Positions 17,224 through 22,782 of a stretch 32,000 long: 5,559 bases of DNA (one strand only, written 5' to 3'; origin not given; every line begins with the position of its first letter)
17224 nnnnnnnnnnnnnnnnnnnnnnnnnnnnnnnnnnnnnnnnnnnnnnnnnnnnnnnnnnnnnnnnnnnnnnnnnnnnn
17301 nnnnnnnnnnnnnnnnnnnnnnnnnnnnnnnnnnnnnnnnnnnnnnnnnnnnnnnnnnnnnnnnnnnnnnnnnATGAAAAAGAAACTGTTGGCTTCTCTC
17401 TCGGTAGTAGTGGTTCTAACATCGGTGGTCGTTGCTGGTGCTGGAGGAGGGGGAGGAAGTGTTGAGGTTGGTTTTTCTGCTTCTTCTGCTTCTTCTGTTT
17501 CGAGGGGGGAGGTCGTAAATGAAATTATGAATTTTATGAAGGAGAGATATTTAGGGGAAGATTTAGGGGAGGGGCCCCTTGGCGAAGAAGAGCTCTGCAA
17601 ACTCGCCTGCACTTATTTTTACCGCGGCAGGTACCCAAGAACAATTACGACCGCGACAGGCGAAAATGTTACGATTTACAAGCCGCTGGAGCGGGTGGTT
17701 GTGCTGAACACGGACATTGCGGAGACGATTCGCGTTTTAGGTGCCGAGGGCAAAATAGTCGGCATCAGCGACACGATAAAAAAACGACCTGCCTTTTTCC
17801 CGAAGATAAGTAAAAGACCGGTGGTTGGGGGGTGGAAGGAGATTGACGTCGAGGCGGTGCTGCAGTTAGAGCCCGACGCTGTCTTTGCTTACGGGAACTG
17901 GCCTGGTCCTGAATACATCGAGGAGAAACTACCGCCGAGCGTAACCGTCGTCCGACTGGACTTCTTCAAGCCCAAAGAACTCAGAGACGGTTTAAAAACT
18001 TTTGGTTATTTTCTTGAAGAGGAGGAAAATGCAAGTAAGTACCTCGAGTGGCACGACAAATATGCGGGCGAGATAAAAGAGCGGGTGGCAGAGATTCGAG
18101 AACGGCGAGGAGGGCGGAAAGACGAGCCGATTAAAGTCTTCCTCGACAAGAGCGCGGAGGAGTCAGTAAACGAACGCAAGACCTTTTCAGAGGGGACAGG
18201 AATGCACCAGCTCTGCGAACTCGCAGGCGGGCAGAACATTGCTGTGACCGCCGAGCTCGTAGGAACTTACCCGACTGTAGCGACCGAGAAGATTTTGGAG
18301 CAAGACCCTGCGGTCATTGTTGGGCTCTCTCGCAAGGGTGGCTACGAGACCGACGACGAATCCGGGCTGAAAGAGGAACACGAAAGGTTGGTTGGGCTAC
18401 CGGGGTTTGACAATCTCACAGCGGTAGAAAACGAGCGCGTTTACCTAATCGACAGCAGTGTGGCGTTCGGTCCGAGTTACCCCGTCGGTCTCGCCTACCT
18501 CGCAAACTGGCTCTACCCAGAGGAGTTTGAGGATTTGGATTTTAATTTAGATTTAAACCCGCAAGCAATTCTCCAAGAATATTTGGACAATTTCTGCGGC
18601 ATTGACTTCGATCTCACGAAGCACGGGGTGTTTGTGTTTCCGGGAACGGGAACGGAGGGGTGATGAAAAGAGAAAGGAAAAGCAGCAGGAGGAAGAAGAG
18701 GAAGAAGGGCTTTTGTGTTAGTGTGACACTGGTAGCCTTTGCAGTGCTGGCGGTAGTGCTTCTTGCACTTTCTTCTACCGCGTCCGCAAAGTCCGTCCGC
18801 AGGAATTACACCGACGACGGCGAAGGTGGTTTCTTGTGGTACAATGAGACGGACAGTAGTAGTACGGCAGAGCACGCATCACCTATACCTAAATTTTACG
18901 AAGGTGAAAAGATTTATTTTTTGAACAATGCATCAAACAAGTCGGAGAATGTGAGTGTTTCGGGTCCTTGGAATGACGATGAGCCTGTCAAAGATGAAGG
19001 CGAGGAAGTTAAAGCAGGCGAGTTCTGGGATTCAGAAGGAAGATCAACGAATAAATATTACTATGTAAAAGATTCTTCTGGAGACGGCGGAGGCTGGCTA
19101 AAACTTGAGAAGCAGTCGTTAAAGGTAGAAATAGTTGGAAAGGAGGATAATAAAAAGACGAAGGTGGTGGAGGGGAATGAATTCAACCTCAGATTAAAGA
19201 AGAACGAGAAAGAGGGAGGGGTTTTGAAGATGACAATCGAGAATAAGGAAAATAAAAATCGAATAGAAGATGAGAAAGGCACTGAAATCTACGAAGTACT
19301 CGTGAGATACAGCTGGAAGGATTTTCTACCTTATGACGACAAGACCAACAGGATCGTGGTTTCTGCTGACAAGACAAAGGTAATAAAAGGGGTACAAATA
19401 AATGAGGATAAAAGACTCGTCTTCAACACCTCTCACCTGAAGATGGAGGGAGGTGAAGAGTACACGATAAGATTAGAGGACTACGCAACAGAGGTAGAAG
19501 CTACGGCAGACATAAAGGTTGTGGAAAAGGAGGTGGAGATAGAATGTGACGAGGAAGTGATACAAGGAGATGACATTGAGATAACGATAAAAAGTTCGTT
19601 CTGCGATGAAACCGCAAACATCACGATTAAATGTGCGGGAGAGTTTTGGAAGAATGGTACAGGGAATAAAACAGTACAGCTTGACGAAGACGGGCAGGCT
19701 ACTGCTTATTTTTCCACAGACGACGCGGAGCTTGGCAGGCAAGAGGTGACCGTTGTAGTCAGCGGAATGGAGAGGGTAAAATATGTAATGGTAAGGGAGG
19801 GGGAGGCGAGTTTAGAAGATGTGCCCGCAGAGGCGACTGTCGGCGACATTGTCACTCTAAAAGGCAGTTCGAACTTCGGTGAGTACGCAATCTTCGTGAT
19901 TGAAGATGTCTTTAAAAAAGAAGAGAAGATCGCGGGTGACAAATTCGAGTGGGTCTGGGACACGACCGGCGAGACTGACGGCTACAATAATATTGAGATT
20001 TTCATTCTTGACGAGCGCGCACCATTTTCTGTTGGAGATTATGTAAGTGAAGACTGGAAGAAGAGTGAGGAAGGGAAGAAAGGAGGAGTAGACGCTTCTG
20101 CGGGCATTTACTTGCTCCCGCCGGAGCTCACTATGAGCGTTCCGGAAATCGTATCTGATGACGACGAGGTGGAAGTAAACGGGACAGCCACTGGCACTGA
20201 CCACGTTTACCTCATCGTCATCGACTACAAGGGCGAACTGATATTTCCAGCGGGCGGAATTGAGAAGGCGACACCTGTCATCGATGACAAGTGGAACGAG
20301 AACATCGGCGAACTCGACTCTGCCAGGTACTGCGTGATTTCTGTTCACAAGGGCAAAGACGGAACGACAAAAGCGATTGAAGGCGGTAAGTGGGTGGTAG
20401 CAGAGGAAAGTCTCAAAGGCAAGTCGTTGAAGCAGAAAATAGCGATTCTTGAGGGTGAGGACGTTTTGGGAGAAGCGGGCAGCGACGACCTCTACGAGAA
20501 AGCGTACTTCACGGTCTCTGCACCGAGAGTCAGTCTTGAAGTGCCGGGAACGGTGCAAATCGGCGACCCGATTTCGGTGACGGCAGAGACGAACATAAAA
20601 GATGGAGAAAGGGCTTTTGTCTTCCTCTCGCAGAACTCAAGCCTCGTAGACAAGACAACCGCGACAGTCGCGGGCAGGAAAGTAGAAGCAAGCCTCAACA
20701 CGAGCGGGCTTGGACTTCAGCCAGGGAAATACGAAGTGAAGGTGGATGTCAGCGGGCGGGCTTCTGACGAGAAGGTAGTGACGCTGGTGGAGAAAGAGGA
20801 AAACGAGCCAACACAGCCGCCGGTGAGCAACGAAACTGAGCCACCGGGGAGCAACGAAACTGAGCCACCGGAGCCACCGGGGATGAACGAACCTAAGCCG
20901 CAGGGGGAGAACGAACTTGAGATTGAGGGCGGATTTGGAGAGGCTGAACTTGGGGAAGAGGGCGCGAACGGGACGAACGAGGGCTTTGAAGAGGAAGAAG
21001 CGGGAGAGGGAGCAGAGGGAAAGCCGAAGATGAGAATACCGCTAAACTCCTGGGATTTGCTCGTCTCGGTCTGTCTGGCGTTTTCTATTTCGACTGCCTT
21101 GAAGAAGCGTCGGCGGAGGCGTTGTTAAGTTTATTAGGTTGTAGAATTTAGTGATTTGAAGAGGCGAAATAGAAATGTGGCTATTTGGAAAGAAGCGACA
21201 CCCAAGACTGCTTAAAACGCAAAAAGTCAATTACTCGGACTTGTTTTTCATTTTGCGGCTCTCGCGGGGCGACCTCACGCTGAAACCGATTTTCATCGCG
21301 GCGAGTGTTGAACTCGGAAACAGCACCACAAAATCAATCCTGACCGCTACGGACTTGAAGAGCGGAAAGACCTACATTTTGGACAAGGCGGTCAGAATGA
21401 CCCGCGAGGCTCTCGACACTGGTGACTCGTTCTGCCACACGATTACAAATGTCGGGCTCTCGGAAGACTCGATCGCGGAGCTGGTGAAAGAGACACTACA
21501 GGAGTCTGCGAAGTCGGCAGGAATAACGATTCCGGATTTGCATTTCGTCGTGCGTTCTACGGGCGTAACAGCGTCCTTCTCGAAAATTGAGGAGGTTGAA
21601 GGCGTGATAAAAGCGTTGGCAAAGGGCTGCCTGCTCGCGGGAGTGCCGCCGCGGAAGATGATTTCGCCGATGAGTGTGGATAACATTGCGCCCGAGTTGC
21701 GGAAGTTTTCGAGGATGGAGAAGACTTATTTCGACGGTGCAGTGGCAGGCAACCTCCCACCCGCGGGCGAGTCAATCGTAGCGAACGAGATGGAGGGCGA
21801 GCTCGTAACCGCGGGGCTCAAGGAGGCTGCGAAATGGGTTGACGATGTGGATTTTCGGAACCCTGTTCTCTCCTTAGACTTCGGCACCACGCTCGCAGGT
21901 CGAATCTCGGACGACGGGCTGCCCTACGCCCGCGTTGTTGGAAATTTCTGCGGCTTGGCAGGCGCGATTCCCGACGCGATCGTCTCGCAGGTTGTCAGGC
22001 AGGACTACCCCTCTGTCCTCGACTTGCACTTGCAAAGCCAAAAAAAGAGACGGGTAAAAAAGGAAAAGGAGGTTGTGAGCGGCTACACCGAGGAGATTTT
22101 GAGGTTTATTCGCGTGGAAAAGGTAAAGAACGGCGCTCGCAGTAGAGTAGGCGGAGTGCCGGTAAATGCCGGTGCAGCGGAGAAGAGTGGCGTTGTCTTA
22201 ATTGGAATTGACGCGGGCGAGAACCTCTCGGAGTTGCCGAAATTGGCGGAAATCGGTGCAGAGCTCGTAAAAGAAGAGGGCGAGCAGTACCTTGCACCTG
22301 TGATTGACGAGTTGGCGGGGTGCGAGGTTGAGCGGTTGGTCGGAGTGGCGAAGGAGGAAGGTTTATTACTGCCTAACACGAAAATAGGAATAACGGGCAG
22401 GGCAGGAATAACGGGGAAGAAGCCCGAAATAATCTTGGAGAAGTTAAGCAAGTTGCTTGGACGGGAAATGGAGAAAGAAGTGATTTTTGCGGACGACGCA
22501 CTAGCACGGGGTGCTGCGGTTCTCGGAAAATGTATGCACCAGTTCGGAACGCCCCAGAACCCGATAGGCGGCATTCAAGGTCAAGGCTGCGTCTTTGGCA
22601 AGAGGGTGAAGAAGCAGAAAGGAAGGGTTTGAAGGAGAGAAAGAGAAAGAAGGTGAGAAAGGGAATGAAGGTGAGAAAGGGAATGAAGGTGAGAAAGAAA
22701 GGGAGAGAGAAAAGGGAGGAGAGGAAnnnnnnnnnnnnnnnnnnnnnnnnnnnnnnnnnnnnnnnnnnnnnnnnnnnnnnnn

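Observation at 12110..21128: Six-gene, translationally coupled cell-envelope operon built around two DUF3344-like paralogues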

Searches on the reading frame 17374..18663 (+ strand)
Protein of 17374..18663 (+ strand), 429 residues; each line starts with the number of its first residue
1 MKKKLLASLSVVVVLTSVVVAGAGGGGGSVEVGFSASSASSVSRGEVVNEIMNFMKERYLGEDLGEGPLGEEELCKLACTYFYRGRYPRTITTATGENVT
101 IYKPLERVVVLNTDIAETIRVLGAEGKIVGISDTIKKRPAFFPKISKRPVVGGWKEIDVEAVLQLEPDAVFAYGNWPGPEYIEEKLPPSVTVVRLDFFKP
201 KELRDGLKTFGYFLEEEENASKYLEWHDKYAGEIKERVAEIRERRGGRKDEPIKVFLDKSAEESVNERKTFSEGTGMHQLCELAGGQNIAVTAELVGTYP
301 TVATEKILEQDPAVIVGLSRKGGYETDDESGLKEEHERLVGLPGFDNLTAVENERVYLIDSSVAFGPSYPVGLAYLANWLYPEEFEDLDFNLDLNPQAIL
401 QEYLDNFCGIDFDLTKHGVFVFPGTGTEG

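Call 3: search_protein_families(library=pfam, proteins=[window:17374-18663:+], max_evalue=0.01)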
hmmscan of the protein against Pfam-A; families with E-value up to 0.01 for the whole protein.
window:17374-18663:+ (429 aa): 1 family
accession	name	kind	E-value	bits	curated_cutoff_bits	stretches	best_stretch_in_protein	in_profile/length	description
PF01497.23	Peripla_BP_2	-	4.1e-25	89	27.5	1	108-362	1-234/235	Periplasmic binding protein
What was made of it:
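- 17374..18663 (+): g5: class III (Peripla_BP_2) solute-binding protein (429 aa). It has an N-terminal hydrophobic anchor or signal and a Gly/Ser linker, and no C-terminal anchor. PF01497 at 89 bits, E=4e-25 (call 3).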

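Call 4: search_protein_families(library=ncbifam, proteins=[window:17374-18663:+], max_evalue=0.01)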
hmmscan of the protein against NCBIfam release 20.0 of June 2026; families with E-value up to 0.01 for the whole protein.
window:17374-18663:+ (429 aa): 7 families
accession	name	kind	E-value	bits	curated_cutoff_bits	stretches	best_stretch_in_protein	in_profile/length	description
TIGR04281.1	peripla_PGF_1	equivalog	1.6e-22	80.1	325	1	86-362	2-244/330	PGF-CTERM-anchored ABC transporter substrate-binding protein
NF010649.0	PRK14048.1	equivalog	4.1e-11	42.6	374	1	141-413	94-365/374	ferrichrome/ferrioxamine B periplasmic transporter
TIGR03659.1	IsdE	equivalog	2e-07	30.5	298.65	1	106-363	39-271/292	heme ABC transporter substrate-binding protein IsdE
NF002894.0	PRK03379.1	equivalog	3e-07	29.9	234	1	143-316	55-213/266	vitamin B12 ABC transporter substrate-binding protein BtuF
NF052484.1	sider_BP_EitA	equivalog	5.5e-07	29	640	0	229-323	176-266/328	siderophore ABC transporter substrate-binding protein EitA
TIGR03868.1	F420-O_ABCperi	hypoth_equivalog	2.8e-06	26.8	392.4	0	95-172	7-84/287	putative F420-0 ABC transporter substrate-binding protein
NF047879.1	catechol_SstD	exception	0.0029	16.7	450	0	97-241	63-216/343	ferrated catecholamine ABC transporter substrate-binding lipoprotein SstD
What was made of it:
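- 17374..18663 (+): Sub-threshold NCBIfam similarity to PGF-anchored SBP, ferrichrome, IsdE, BtuF and F420-0 binders (call 4).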

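Call 31: search_solved_structures(query=window:17374-18663:+, max_evalue=0.001, show_alignments=1)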
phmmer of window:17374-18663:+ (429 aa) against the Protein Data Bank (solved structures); distinct sequences matched with E-value up to 0.001: 27.
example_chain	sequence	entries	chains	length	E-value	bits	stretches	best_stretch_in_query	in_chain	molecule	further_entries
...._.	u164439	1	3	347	1.2e-14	57.1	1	121-395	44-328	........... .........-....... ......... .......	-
9hrj_A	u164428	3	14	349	1.2e-14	57.1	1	121-395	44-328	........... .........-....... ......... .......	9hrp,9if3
6b2x_A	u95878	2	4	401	2.5e-14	56.1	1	90-391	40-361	Solute-binding periplasmic protein of iron/siderophore ABC transporter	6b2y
2r7a_A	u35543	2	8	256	1.1e-12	50.7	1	106-367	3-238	Bacterial heme binding protein | Periplasmic HEME binding protein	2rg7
4mo9_A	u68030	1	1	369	6.2e-12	48.2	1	87-410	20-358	Periplasmic binding protein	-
3psa_A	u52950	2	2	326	1.3e-09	40.6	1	89-395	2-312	protein HI_1472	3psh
4ovk_A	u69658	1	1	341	2.4e-08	36.4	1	89-394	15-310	Periplasmic binding protein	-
3eiw_A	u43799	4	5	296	1.1e-06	30.9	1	95-241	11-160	HtsA protein | Ferrichrome ABC transporter lipoprotein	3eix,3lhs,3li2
3zkw_A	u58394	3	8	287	1.7e-06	30.3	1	94-176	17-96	ENTEROCHELIN UPTAKE PERIPLASMIC BINDING PROTEIN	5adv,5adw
3zkw_B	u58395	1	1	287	1.7e-06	30.3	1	94-176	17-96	ENTEROCHELIN UPTAKE PERIPLASMIC BINDING PROTEIN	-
5a1j_A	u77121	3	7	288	1.7e-06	30.3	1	94-176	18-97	ENTEROCHELIN UPTAKE PERIPLASMIC BINDING PROTEIN | Enterochelin ABC transporter substrate-binding protein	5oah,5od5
5lwh_A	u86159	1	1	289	1.7e-06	30.3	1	94-176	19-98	Enterochelin ABC transporter substrate-binding protein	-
5a5d_A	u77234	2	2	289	1.7e-06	30.2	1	94-176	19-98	ENTEROCHELIN UPTAKE PERIPLASMIC BINDING PROTEIN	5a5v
5ad1_A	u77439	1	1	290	1.8e-06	30.2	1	94-176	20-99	ENTEROCHELIN UPTAKE PERIPLASMIC BINDING PROTEIN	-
2chu_A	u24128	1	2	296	1.9e-06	30.2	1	94-176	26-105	ENTEROCHELIN UPTAKE PERIPLASMIC BINDING PROTEIN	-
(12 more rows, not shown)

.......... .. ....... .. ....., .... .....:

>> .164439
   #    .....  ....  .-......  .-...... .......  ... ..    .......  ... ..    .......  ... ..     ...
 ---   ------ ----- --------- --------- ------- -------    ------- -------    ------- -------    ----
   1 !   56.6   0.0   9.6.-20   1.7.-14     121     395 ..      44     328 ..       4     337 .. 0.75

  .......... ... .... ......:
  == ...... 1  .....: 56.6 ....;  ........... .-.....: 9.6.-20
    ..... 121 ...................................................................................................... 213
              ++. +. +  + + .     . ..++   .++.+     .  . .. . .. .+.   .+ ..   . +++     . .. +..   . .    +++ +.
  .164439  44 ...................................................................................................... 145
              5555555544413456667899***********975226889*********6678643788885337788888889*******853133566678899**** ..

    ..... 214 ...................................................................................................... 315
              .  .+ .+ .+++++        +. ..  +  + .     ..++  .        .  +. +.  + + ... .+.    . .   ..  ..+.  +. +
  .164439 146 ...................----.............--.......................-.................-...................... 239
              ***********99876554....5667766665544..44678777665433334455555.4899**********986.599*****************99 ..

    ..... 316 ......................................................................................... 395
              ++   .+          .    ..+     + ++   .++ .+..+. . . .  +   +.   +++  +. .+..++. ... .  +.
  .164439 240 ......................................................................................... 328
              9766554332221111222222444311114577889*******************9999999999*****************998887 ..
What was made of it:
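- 17374..18663 (+): PDB sequence relatives are siderophore, haem, B12 and MolA-type binders at E=1e-14 and weaker (call 31).
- On Peripla_BP_2 (PF01497), class III / cluster A solute-binding proteins: PDB sequence relatives are siderophore, haem and B12 binders (call 31).
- Its solved relatives bind siderophores, haem, B12 or oxyanions (call 31).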

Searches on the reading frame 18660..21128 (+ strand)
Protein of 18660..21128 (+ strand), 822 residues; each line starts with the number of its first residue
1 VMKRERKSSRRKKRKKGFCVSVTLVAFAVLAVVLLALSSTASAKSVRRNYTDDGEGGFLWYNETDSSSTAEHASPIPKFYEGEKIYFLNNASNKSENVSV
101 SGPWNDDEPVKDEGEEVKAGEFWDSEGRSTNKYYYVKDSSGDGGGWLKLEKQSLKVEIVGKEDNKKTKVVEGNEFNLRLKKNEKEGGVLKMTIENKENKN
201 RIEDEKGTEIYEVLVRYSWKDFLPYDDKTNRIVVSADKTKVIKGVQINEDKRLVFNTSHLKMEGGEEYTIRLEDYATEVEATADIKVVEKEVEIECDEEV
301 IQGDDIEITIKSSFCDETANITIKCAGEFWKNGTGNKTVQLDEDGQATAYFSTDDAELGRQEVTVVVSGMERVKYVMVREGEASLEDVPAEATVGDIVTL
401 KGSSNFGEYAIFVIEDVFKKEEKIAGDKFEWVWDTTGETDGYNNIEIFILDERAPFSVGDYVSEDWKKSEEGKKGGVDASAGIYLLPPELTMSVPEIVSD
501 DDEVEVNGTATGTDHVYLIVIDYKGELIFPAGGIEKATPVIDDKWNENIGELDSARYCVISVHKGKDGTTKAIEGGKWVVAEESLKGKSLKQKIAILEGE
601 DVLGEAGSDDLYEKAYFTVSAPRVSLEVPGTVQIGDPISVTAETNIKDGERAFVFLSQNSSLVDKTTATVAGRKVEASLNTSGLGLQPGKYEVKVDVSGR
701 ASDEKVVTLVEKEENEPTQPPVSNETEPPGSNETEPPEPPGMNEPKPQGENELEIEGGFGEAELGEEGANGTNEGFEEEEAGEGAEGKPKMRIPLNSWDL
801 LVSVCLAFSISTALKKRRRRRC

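Call 3: search_protein_families(library=pfam, proteins=[window:18660-21128:+], max_evalue=0.01)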
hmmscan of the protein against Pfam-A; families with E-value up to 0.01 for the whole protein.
window:18660-21128:+ (822 aa): 2 families
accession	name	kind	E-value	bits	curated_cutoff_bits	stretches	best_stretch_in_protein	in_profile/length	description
PF14524.12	Wzt_C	-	0.0015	18.9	30.4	0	640-703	49-111/143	Wzt C-terminal domain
PF16640.11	Big_3_5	-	0.0017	19.3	35.5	0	303-370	11-72/88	Bacterial Ig-like domain (group 3)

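Call 4: search_protein_families(library=ncbifam, proteins=[window:18660-21128:+], max_evalue=0.01)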
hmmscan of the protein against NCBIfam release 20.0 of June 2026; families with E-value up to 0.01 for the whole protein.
window:18660-21128:+ (822 aa): 0 families

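Call 28: search_protein_families(library=pfam, proteins=[window:18660-21128:+], max_evalue=1)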
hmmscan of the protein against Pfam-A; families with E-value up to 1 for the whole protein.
window:18660-21128:+ (822 aa): 7 families
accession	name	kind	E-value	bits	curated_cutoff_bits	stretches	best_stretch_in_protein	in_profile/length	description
PF14524.12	Wzt_C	-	0.0015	18.9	30.4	1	640-703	49-111/143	Wzt C-terminal domain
PF16640.11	Big_3_5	-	0.0017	19.3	35.5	0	303-370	11-72/88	Bacterial Ig-like domain (group 3)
PF24036.1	DUF7345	-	0.058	14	27.5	1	178-256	52-127/132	Domain of unknown function (DUF7345)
PF13954.11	PapC_N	-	0.066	13.6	27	1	673-725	13-65/146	PapC N-terminal domain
PF24269.1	DUF7467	-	0.09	14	27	0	607-657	30-81/116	Domain of unknown function (DUF7467)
PF13620.12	CarboxypepD_reg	-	0.14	13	32.3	0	685-714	44-74/82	Carboxypeptidase regulatory-like domain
PF24413.1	W02B3_4_N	-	0.38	11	27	0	187-250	37-100/115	W02B3.4-like, N-terminal domain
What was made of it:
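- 18663..21128 (+): g6: 821/822-aa exported protein rich in Ig-like repeats, with an acidic low-complexity C-terminal region, a TM segment and an RRRRRC tail. It is a variable shell component. Only sub-threshold Ig-like Pfam hits (calls 3, 28).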

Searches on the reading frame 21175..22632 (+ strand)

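Call 9: search_protein_families(library=pfam, proteins=[window:21175-22632:+], max_evalue=0.001)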
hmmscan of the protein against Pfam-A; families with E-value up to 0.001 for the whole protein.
window:21175-22632:+ (485 aa): 1 family
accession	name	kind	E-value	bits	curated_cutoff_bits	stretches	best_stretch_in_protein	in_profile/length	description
PF09887.15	DUF2114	-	1.1e-166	555.3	25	1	39-481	2-449/449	Uncharacterized protein conserved in archaea (DUF2114)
